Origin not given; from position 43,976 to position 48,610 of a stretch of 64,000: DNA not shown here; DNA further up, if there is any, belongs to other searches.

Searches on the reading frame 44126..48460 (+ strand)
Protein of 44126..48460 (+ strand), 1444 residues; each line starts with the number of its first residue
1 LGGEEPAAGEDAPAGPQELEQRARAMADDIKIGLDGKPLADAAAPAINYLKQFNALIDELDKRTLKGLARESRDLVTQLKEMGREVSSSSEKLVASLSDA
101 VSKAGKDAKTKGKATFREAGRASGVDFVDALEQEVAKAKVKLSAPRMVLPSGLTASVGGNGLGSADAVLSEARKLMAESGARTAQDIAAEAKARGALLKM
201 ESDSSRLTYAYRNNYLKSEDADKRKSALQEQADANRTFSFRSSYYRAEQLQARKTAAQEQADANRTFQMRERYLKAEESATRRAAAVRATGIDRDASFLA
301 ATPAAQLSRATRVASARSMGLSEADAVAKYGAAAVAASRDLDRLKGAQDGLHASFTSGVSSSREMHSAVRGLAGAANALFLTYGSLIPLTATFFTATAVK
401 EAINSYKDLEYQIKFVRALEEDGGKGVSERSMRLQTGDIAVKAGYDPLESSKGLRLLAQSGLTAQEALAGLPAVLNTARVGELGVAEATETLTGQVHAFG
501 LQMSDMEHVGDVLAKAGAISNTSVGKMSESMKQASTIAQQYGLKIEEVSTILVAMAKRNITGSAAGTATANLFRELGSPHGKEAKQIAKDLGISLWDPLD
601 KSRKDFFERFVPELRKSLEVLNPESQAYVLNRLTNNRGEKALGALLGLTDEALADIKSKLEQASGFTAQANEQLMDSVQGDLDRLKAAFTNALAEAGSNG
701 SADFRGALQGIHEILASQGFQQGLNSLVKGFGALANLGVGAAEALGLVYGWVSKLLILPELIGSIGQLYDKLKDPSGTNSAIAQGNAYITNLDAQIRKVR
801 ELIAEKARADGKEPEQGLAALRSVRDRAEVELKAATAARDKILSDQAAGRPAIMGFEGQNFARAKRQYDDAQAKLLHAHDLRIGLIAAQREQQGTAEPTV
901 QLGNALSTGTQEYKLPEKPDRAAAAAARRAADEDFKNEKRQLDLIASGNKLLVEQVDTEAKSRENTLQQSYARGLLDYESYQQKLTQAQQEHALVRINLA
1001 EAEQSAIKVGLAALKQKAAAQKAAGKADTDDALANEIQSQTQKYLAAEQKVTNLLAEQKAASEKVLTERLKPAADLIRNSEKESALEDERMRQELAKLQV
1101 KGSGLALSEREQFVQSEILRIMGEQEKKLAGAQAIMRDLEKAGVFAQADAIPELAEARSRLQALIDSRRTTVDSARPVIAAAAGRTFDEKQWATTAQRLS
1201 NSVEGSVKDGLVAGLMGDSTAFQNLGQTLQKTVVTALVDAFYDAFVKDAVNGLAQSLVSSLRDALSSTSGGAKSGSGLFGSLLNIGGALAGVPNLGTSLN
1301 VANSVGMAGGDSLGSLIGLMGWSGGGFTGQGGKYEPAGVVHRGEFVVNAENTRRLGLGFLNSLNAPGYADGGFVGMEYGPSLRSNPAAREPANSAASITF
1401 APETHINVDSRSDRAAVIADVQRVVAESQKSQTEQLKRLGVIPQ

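Call 14: search_protein_families(library=phrogs, proteins=[window:44126-48460:+], max_evalue=0.001)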
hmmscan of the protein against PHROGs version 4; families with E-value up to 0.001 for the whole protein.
window:44126-48460:+ (1444 aa): 22 families
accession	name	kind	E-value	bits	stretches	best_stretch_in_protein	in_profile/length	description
phrog_1533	-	tail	1.3e-41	143.2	1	201-791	106-634/1688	tail length tape measure protein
phrog_991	-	tail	1.3e-29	103.6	1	259-750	156-632/1966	tail length tape measure protein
phrog_28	-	tail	2e-29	103.8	1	251-746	166-628/1228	tail length tape measure protein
phrog_9696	-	tail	2.5e-29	102.7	1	352-720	32-398/1415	tail length tape measure protein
phrog_16692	-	unknown function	3e-26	93.1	1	383-723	157-505/1107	-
phrog_24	-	tail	1.7e-25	90.4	1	791-1428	514-1036/1151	tail length tape measure protein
phrog_19074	-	unknown function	5.7e-24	85.1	1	342-714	96-458/1384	-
phrog_28420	-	tail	1.3e-23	84.1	1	391-689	43-323/906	tail length tape measure protein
phrog_1272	-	tail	8.6e-23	81.1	1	339-747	189-602/1606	tail length tape measure protein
phrog_4704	-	tail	2.4e-22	80.4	1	431-753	242-554/625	tail length tape measure protein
phrog_167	-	tail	3e-19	69.3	1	216-741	108-622/1555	tail length tape measure protein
phrog_5493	-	tail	2.3e-17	63.6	1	456-675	118-341/1102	tail length tape measure protein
phrog_5218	-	unknown function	3e-17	63.1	1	221-696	55-543/1599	-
phrog_1293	-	tail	8.6e-15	54.6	1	223-697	63-482/1424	tail length tape measure protein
phrog_58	-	tail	2.3e-13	50.5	1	220-789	217-622/1544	tail length tape measure protein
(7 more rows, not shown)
